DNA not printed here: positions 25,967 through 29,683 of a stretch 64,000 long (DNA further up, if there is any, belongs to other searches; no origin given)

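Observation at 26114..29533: ABC exporter with four tandem FHA domains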

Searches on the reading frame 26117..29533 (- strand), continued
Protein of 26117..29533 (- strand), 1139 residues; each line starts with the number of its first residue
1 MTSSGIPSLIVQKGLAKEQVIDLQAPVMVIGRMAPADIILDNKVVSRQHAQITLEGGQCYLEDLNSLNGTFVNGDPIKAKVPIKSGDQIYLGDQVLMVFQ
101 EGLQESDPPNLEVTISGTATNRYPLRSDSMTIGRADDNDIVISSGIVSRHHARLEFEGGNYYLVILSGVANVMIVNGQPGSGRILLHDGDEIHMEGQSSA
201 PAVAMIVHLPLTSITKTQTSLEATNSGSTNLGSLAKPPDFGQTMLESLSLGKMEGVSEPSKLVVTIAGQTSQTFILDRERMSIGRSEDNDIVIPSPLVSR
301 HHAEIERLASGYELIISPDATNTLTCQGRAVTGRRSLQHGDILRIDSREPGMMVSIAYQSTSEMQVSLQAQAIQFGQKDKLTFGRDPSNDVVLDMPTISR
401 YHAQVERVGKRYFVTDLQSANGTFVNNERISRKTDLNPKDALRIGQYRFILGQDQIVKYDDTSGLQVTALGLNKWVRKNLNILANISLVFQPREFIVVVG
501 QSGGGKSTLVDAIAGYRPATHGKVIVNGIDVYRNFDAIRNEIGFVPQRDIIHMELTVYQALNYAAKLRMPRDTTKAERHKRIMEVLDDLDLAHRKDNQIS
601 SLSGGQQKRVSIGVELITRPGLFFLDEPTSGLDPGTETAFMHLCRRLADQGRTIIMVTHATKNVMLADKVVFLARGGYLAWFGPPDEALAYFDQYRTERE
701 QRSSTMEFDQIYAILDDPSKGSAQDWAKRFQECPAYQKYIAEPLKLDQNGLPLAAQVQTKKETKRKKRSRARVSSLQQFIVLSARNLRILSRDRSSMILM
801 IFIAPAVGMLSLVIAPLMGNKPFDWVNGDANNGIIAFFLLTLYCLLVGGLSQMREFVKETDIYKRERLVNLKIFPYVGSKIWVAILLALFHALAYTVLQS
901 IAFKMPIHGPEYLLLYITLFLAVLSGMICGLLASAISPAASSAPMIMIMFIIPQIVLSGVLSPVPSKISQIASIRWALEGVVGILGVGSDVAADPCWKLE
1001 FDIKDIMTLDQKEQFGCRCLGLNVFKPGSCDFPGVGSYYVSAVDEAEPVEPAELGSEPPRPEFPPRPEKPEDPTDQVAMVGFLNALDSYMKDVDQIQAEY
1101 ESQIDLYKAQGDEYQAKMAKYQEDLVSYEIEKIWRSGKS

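Call 12: find_homologous_proteins(query=window:26117-29533:-, max_evalue=1e-10)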
Query window:26117-29533:- (1139 aa): 1868 proteins with E <= 1e-10 among 8000 candidates; the best 120 are listed.
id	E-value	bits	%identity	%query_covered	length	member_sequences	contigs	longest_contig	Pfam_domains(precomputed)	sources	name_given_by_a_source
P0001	0.0e+0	2302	90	99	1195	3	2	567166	PF00498.32,PF01061.30,PF00005.34,PF16697.11,PF02463.26,PF13304.13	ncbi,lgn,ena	-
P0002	0.0e+0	2222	87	99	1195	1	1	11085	PF00498.32,PF01061.30,PF00005.34,PF16697.11,PF02463.26,PF12698.14,PF13304.13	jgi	jgi:ABC transport system ATP-binding/permease protein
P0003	0.0e+0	2128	83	99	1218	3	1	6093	PF00498.32,PF01061.30,PF00005.34,PF16697.11,PF12698.14,PF13304.13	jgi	jgi:pSer/pThr/pTyr-binding forkhead associated (FHA) protein/ABC-type multidrug transport system ATP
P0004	0.0e+0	2124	81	99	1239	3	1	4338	PF00498.32,PF01061.30,PF00005.34,PF16697.11,PF02463.26,PF12698.14,PF13304.13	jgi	jgi:pSer/pThr/pTyr-binding forkhead associated (FHA) protein/ABC-type multidrug transport system ATP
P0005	0.0e+0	2113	82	99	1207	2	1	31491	PF00498.32,PF01061.30,PF00005.34,PF16697.11,PF02463.26,PF12698.14,PF13304.13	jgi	jgi:pSer/pThr/pTyr-binding forkhead associated (FHA) protein/ABC-type multidrug transport system ATP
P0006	0.0e+0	1643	61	99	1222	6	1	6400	PF00498.32,PF01061.30,PF00005.34,PF16697.11,PF02463.26,PF13304.13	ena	-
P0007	0.0e+0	1609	88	70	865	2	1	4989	PF00498.32,PF01061.30,PF00005.34,PF16697.11,PF02463.26,PF12698.14,PF13304.13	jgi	jgi:ABC-type multidrug transport system ATPase subunit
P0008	0.0e+0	1565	67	89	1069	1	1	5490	PF00498.32,PF01061.30,PF00005.34,PF16697.11,PF02463.26,PF12698.14,PF13304.13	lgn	-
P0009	0.0e+0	1553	61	99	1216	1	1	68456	PF00498.32,PF01061.30,PF00005.34,PF16697.11,PF02463.26,PF13304.13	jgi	jgi:ABC transport system ATP-binding/permease protein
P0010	0.0e+0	1551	60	99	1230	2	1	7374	PF00498.32,PF01061.30,PF00005.34,PF16697.11,PF02463.26,PF13304.13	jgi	jgi:ABC transport system ATP-binding/permease protein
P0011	0.0e+0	1531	60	98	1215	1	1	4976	PF00498.32,PF01061.30,PF00005.34,PF16697.11,PF02463.26,PF13304.13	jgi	jgi:ABC-type multidrug transport system ATPase subunit/pSer/pThr/pTyr-binding forkhead associated (F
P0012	0.0e+0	1522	59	99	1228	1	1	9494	PF00498.32,PF01061.30,PF00005.34,PF16697.11,PF02463.26,PF13304.13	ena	-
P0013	0.0e+0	1522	58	99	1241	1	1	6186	PF00498.32,PF01061.30,PF00005.34,PF16697.11,PF02463.26,PF13304.13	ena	-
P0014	0.0e+0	1516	59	99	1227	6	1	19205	PF00498.32,PF01061.30,PF00005.34,PF16697.11,PF02463.26,PF13304.13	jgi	jgi:ABC-type multidrug transport system ATPase subunit/pSer/pThr/pTyr-binding forkhead associated (F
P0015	0.0e+0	1509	59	99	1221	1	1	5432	PF00498.32,PF01061.30,PF00005.34,PF16697.11,PF02463.26,PF13304.13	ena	-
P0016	0.0e+0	1507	57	99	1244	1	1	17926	PF00498.32,PF01061.30,PF00005.34,PF16697.11,PF02463.26,PF13304.13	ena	-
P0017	0.0e+0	1505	58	99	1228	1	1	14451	PF00498.32,PF01061.30,PF00005.34,PF16697.11,PF02463.26,PF13304.13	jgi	-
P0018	0.0e+0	1494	59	99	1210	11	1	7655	PF00498.32,PF01061.30,PF00005.34,PF16697.11,PF02463.26,PF13304.13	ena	-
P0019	0.0e+0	1491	58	99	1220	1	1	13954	PF00498.32,PF01061.30,PF00005.34,PF16697.11,PF02463.26,PF13304.13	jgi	-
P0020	0.0e+0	1478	59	99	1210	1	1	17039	PF00498.32,PF01061.30,PF00005.34,PF16697.11,PF02463.26,PF13304.13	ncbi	-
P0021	0.0e+0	1472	59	99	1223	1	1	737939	PF00498.32,PF01061.30,PF00005.34,PF16697.11,PF02463.26,PF13304.13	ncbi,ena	-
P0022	0.0e+0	1471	58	99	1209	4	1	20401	PF00498.32,PF01061.30,PF00005.34,PF16697.11,PF02463.26,PF13304.13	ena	-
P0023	0.0e+0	1468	57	99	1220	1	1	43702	PF00498.32,PF01061.30,PF00005.34,PF16697.11,PF02463.26,PF12698.14,PF13304.13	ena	-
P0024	0.0e+0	1467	58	99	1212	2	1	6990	PF00498.32,PF01061.30,PF00005.34,PF16697.11,PF02463.26,PF13304.13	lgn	-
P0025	0.0e+0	1462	58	99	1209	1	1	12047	PF00498.32,PF01061.30,PF00005.34,PF16697.11,PF02463.26,PF13304.13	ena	-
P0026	0.0e+0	1455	56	99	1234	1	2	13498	PF00498.32,PF01061.30,PF00005.34,PF16697.11,PF02463.26,PF12698.14,PF13304.13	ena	-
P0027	0.0e+0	1450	58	99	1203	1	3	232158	PF00498.32,PF01061.30,PF00005.34,PF16697.11,PF02463.26,PF12698.14,PF13304.13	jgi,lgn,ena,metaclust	metaclust:\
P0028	0.0e+0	1445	57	99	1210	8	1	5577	PF00498.32,PF01061.30,PF00005.34,PF16697.11,PF02463.26,PF13304.13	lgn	-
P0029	0.0e+0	1432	58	98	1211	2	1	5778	PF00498.32,PF01061.30,PF00005.34,PF16697.11,PF02463.26,PF13304.13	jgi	-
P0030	0.0e+0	1428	56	99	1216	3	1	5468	PF00498.32,PF01061.30,PF00005.34,PF16697.11,PF02463.26,PF13304.13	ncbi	-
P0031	0.0e+0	1422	57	99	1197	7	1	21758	PF12538.14,PF00498.32,PF01061.30,PF00005.34,PF16697.11,PF13555.13,PF02463.26,PF13304.13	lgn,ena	-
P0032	0.0e+0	1417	56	99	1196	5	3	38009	PF00498.32,PF01061.30,PF00005.34,PF16697.11,PF02463.26,PF12698.14,PF13304.13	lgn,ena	-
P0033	0.0e+0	1416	58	98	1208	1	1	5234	PF00498.32,PF01061.30,PF00005.34,PF16697.11,PF02463.26,PF13304.13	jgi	jgi:ABC-type multidrug transport system ATPase subunit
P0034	0.0e+0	1409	55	99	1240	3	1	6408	PF00498.32,PF01061.30,PF00005.34,PF16697.11,PF02463.26,PF13304.13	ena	-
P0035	0.0e+0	1406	56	99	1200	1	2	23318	PF00498.32,PF01061.30,PF00005.34,PF16697.11,PF02463.26,PF13304.13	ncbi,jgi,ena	-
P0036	0.0e+0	1400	56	99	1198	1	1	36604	PF12538.14,PF00498.32,PF01061.30,PF00005.34,PF16697.11,PF13555.13,PF02463.26,PF13304.13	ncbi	-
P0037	0.0e+0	1399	55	99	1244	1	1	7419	PF00498.32,PF01061.30,PF00005.34,PF16697.11,PF02463.26,PF13304.13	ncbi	-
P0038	0.0e+0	1396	64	81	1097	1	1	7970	PF00498.32,PF01061.30,PF00005.34,PF16697.11,PF02463.26,PF12698.14,PF13304.13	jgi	-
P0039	0.0e+0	1388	56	99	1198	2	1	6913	PF00498.32,PF01061.30,PF00005.34,PF16697.11,PF02463.26,PF13304.13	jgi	jgi:ABC-type multidrug transport system ATPase subunit/pSer/pThr/pTyr-binding forkhead associated (F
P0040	0.0e+0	1385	56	97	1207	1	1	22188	PF00498.32,PF01061.30,PF00005.34,PF16697.11,PF02463.26,PF13304.13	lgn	-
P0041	0.0e+0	1379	61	85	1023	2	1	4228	PF00498.32,PF01061.30,PF00005.34,PF16697.11,PF02463.26,PF13304.13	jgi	-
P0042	0.0e+0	1378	55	99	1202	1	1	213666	PF00498.32,PF01061.30,PF00005.34,PF16697.11,PF02463.26,PF13304.13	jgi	jgi:ABC transport system ATP-binding/permease protein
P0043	0.0e+0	1378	60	90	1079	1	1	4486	PF00498.32,PF01061.30,PF00005.34,PF16697.11,PF02463.26,PF13304.13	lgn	-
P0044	0.0e+0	1377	60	89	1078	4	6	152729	PF00498.32,PF01061.30,PF00005.34,PF16697.11,PF02463.26,PF13304.13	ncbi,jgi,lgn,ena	ncbi:MAG: FHA domain-containing protein [Anaerolineales bacterium]|jgi:ABC-type multidrug transport 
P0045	0.0e+0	1375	55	99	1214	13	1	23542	PF00498.32,PF01061.30,PF00005.34,PF16697.11,PF02463.26,PF13304.13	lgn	-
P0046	0.0e+0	1375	55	99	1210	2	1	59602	PF00498.32,PF01061.30,PF00005.34,PF16697.11,PF02463.26,PF13304.13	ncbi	-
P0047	0.0e+0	1375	55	99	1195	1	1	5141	PF00498.32,PF01061.30,PF00005.34,PF16697.11,PF02463.26,PF13304.13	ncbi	-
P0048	0.0e+0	1373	68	77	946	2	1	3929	PF00498.32,PF01061.30,PF00005.34,PF16697.11,PF02463.26,PF13304.13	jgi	jgi:ABC-type multidrug transport system ATPase subunit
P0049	0.0e+0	1369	54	99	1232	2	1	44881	PF00498.32,PF01061.30,PF00005.34,PF16697.11,PF02463.26,PF12698.14,PF13304.13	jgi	jgi:ABC transport system ATP-binding/permease protein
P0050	0.0e+0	1367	57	94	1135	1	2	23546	PF00498.32,PF01061.30,PF00005.34,PF16697.11,PF02463.26,PF13304.13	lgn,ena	-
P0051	0.0e+0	1365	59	90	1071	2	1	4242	PF00498.32,PF01061.30,PF00005.34,PF16697.11,PF02463.26,PF13304.13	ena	-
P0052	0.0e+0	1365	60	89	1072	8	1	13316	PF19055.7,PF00498.32,PF01061.30,PF00005.34,PF16697.11,PF02463.26,PF13304.13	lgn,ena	-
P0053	0.0e+0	1361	58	90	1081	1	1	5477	PF00498.32,PF01061.30,PF00005.34,PF16697.11,PF13304.13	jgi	jgi:ABC transport system ATP-binding/permease protein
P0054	0.0e+0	1360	56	97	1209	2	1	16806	PF00498.32,PF01061.30,PF00005.34,PF16697.11,PF02463.26,PF13304.13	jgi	jgi:pSer/pThr/pTyr-binding forkhead associated (FHA) protein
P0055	0.0e+0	1360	55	99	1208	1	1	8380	PF00498.32,PF01061.30,PF00005.34,PF16697.11,PF13304.13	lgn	-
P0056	0.0e+0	1360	60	88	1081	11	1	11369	PF00498.32,PF01061.30,PF00005.34,PF16697.11,PF13304.13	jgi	jgi:ABC-type multidrug transport system ATPase subunit/pSer/pThr/pTyr-binding forkhead associated (F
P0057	0.0e+0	1358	59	89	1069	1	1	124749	PF00498.32,PF01061.30,PF00005.34,PF16697.11,PF02463.26,PF13304.13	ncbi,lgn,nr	ncbi:MAG: FHA domain-containing protein [Chloroflexi bacterium]|nr:FHA domain-containing protein [Ch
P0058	0.0e+0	1358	59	88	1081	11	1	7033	PF00498.32,PF01061.30,PF00005.34,PF16697.11,PF13304.13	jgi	jgi:ABC transport system ATP-binding/permease protein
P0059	0.0e+0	1356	58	90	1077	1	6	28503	PF19055.7,PF00498.32,PF01061.30,PF00005.34,PF16697.11,PF02463.26,PF13304.13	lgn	-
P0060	0.0e+0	1354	59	89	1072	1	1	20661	PF19055.7,PF00498.32,PF01061.30,PF00005.34,PF16697.11,PF02463.26,PF13304.13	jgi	jgi:ABC-type multidrug transport system ATPase subunit/pSer/pThr/pTyr-binding forkhead associated (F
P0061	0.0e+0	1349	60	89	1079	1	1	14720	PF00498.32,PF01061.30,PF00005.34,PF16697.11,PF02463.26,PF13304.13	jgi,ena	-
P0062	0.0e+0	1347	58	89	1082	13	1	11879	PF00498.32,PF01061.30,PF00005.34,PF16697.11,PF02463.26,PF13304.13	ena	-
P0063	0.0e+0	1347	58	91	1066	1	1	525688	PF19055.7,PF00498.32,PF01061.30,PF00005.34,PF16697.11,PF02463.26,PF13304.13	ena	-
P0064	0.0e+0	1347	58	90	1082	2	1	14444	PF00498.32,PF01061.30,PF00005.34,PF16697.11,PF13304.13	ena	-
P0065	0.0e+0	1346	58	91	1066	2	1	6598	PF00498.32,PF01061.30,PF00005.34,PF16697.11,PF02463.26,PF13304.13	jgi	jgi:ABC-type multidrug transport system ATPase subunit/pSer/pThr/pTyr-binding forkhead associated (F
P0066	0.0e+0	1346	59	89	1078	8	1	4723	PF00498.32,PF01061.30,PF00005.34,PF16697.11,PF02463.26,PF13304.13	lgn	-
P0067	0.0e+0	1345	59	89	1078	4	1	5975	PF19055.7,PF00498.32,PF01061.30,PF00005.34,PF16697.11,PF02463.26,PF13304.13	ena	-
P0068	0.0e+0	1345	59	90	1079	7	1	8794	PF19055.7,PF00498.32,PF01061.30,PF00005.34,PF16697.11,PF02463.26,PF12698.14,PF13304.13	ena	-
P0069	0.0e+0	1343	58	89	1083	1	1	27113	PF00498.32,PF01061.30,PF00005.34,PF16697.11,PF13304.13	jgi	jgi:ABC transport system ATP-binding/permease protein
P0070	0.0e+0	1341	58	90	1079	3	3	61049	PF00498.32,PF01061.30,PF00005.34,PF16697.11,PF02463.26,PF13304.13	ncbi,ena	-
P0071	0.0e+0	1341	58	90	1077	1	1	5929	PF19055.7,PF00498.32,PF01061.30,PF00005.34,PF16697.11,PF02463.26,PF13304.13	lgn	-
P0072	0.0e+0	1340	60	89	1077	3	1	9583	PF19055.7,PF00498.32,PF01061.30,PF00005.34,PF16697.11,PF02463.26,PF13304.13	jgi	jgi:ABC-type multidrug transport system ATPase subunit/pSer/pThr/pTyr-binding forkhead associated (F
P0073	0.0e+0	1340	59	89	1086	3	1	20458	PF19055.7,PF00498.32,PF01061.30,PF00005.34,PF16697.11,PF02463.26,PF12698.14,PF13304.13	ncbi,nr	ncbi:MAG: ABC transporter ATP-binding protein [Anaerolineales bacterium]|nr:MAG: ABC transporter ATP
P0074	0.0e+0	1338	59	89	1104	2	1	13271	PF00498.32,PF01061.30,PF00005.34,PF16697.11,PF02463.26,PF13304.13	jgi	jgi:ABC transport system ATP-binding/permease protein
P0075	0.0e+0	1337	60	88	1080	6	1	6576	PF00498.32,PF01061.30,PF00005.34,PF16697.11,PF02463.26,PF13304.13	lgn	-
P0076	0.0e+0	1337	58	89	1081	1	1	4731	PF19055.7,PF00498.32,PF01061.30,PF00005.34,PF16697.11,PF02463.26,PF13304.13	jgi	jgi:ABC-type multidrug transport system ATPase subunit/pSer/pThr/pTyr-binding forkhead associated (F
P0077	0.0e+0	1336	60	89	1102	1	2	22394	PF00498.32,PF01061.30,PF00005.34,PF16697.11,PF13304.13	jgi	jgi:ABC transport system ATP-binding/permease protein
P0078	0.0e+0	1335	58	90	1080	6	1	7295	PF00498.32,PF01061.30,PF00005.34,PF16697.11,PF13304.13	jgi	-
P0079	0.0e+0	1335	58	88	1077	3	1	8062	PF00498.32,PF01061.30,PF00005.34,PF16697.11,PF13304.13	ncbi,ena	-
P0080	0.0e+0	1334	60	88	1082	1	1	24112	PF00498.32,PF01061.30,PF00005.34,PF16697.11,PF02463.26,PF13304.13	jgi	jgi:ABC-type multidrug transport system ATPase subunit/pSer/pThr/pTyr-binding forkhead associated (F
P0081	0.0e+0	1334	58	89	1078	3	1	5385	PF00498.32,PF01061.30,PF00005.34,PF16697.11,PF02463.26,PF13304.13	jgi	jgi:ABC-type multidrug transport system ATPase subunit/pSer/pThr/pTyr-binding forkhead associated (F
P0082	0.0e+0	1333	59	88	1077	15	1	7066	PF00498.32,PF01061.30,PF00005.34,PF16697.11,PF13304.13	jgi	jgi:ABC-type multidrug transport system ATPase subunit/pSer/pThr/pTyr-binding forkhead associated (F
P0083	0.0e+0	1333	59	89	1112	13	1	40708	PF00498.32,PF01061.30,PF00005.34,PF16697.11,PF02463.26,PF13304.13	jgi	jgi:ABC transport system ATP-binding/permease protein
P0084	0.0e+0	1333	59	89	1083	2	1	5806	PF00498.32,PF01061.30,PF00005.34,PF16697.11,PF02463.26,PF13304.13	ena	-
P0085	0.0e+0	1331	58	90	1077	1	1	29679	PF00498.32,PF01061.30,PF00005.34,PF16697.11,PF02463.26,PF13304.13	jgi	jgi:ABC-type multidrug transport system ATPase subunit/pSer/pThr/pTyr-binding forkhead associated (F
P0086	0.0e+0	1331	59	89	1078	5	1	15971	PF00498.32,PF01061.30,PF00005.34,PF16697.11,PF02463.26,PF13304.13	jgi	-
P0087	0.0e+0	1330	58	89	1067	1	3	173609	PF00498.32,PF01061.30,PF00005.34,PF16697.11,PF02463.26,PF13304.13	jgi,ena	jgi:ABC-type multidrug transport system ATPase subunit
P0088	0.0e+0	1330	58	89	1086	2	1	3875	PF19055.7,PF00498.32,PF01061.30,PF00005.34,PF16697.11,PF02463.26,PF12698.14,PF13304.13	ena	-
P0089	0.0e+0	1330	58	89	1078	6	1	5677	PF00498.32,PF01061.30,PF00005.34,PF16697.11,PF02463.26,PF13304.13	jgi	jgi:ABC-type multidrug transport system ATPase subunit/pSer/pThr/pTyr-binding forkhead associated (F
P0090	0.0e+0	1330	59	88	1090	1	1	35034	PF19055.7,PF00498.32,PF01061.30,PF00005.34,PF16697.11,PF02463.26,PF13304.13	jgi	-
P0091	0.0e+0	1328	57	90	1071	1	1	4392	PF00498.32,PF01061.30,PF00005.34,PF16697.11,PF02463.26,PF12698.14,PF13304.13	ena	-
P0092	0.0e+0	1327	57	90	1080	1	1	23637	PF19055.7,PF00498.32,PF01061.30,PF00005.34,PF16697.11,PF12698.14,PF13304.13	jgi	jgi:ABC-type multidrug transport system ATPase subunit/pSer/pThr/pTyr-binding forkhead associated (F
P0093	0.0e+0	1327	57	90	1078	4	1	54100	PF00498.32,PF01061.30,PF00005.34,PF16697.11,PF02463.26,PF13304.13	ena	-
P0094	0.0e+0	1324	58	89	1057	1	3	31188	PF00498.32,PF01061.30,PF00005.34,PF16697.11,PF02463.26,PF13304.13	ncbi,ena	-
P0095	0.0e+0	1324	57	90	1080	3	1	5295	PF00498.32,PF01061.30,PF00005.34,PF16697.11,PF13304.13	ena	-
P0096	0.0e+0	1323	58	88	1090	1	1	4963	PF19055.7,PF00498.32,PF01061.30,PF00005.34,PF16697.11,PF02463.26,PF13304.13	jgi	-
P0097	0.0e+0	1322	59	88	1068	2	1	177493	PF00498.32,PF01061.30,PF00005.34,PF16697.11,PF02463.26,PF12698.14,PF13304.13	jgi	jgi:ABC-type multidrug transport system ATPase subunit/pSer/pThr/pTyr-binding forkhead associated (F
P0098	0.0e+0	1322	57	90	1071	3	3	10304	PF00498.32,PF01061.30,PF00005.34,PF16697.11,PF02463.26,PF12698.14,PF13304.13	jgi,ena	jgi:ABC-type multidrug transport system ATPase subunit/pSer/pThr/pTyr-binding forkhead associated (F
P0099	0.0e+0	1321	58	89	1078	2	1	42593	PF19055.7,PF00498.32,PF01061.30,PF00005.34,PF16697.11,PF02463.26,PF13304.13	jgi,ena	-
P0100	0.0e+0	1321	58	88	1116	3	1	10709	PF00498.32,PF01061.30,PF00005.34,PF16697.11,PF02463.26,PF13304.13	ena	-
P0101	0.0e+0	1320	58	89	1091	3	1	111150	PF00498.32,PF01061.30,PF00005.34,PF16697.11,PF02463.26,PF13304.13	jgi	jgi:ABC transport system ATP-binding/permease protein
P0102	0.0e+0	1320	58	90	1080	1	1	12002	PF00498.32,PF01061.30,PF00005.34,PF16697.11,PF02463.26,PF13304.13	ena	-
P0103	0.0e+0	1319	58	89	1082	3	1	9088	PF00498.32,PF01061.30,PF00005.34,PF16697.11,PF13304.13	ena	-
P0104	0.0e+0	1319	57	90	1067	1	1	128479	PF00498.32,PF01061.30,PF00005.34,PF16697.11,PF02463.26,PF13304.13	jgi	jgi:ABC transport system ATP-binding/permease protein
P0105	0.0e+0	1319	58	90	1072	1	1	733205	PF00498.32,PF01061.30,PF00005.34,PF16697.11,PF02463.26,PF12698.14,PF13304.13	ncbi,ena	-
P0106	0.0e+0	1319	59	88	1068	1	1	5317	PF00498.32,PF01061.30,PF00005.34,PF16697.11,PF02463.26,PF13304.13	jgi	jgi:ABC transport system ATP-binding/permease protein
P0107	0.0e+0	1318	57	89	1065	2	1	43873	PF00498.32,PF01061.30,PF00005.34,PF16697.11,PF02463.26,PF13304.13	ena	-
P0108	0.0e+0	1318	59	89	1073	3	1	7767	PF19055.7,PF00498.32,PF01061.30,PF00005.34,PF16697.11,PF02463.26,PF13304.13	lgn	-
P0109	0.0e+0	1318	58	91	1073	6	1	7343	PF19055.7,PF00498.32,PF01061.30,PF00005.34,PF16697.11,PF02463.26,PF12698.14,PF13304.13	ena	-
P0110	0.0e+0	1318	58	90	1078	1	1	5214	PF00498.32,PF01061.30,PF00005.34,PF16697.11,PF02463.26,PF13304.13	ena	-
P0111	0.0e+0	1317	57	90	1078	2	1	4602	PF00498.32,PF01061.30,PF00005.34,PF16697.11,PF02463.26,PF13304.13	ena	-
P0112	0.0e+0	1317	57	90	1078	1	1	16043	PF00498.32,PF01061.30,PF00005.34,PF16697.11,PF02463.26,PF13304.13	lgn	-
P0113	0.0e+0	1317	58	89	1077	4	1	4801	PF00498.32,PF01061.30,PF00005.34,PF16697.11,PF02463.26,PF13304.13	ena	-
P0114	0.0e+0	1317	57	90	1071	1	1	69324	PF00498.32,PF01061.30,PF00005.34,PF16697.11,PF02463.26,PF12698.14,PF13304.13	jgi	-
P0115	0.0e+0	1316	58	91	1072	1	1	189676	PF19055.7,PF00498.32,PF01061.30,PF00005.34,PF16697.11,PF02463.26,PF13304.13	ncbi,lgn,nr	ncbi:MAG: FHA domain-containing protein [Chloroflexi bacterium]|nr:FHA domain-containing protein [Ch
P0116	0.0e+0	1316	58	89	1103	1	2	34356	PF19055.7,PF00498.32,PF01061.30,PF00005.34,PF16697.11,PF02463.26,PF13304.13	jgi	jgi:ABC-type multidrug transport system ATPase subunit/pSer/pThr/pTyr-binding forkhead associated (F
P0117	0.0e+0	1316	60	88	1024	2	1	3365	PF00498.32,PF01061.30,PF00005.34,PF16697.11,PF12698.14,PF13304.13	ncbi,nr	ncbi:MAG: FHA domain-containing protein, partial [Anaerolineae bacterium]|nr:FHA domain-containing p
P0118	0.0e+0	1316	58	89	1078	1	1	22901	PF00498.32,PF01061.30,PF00005.34,PF16697.11,PF02463.26,PF13304.13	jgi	jgi:ABC-type multidrug transport system ATPase subunit/pSer/pThr/pTyr-binding forkhead associated (F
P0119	0.0e+0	1316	58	90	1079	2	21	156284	PF19055.7,PF00498.32,PF01061.30,PF00005.34,PF16697.11,PF13304.13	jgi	jgi:ABC-type multidrug transport system ATPase subunit/pSer/pThr/pTyr-binding forkhead associated (F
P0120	0.0e+0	1315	58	90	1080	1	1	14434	PF00498.32,PF01061.30,PF00005.34,PF16697.11,PF13304.13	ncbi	-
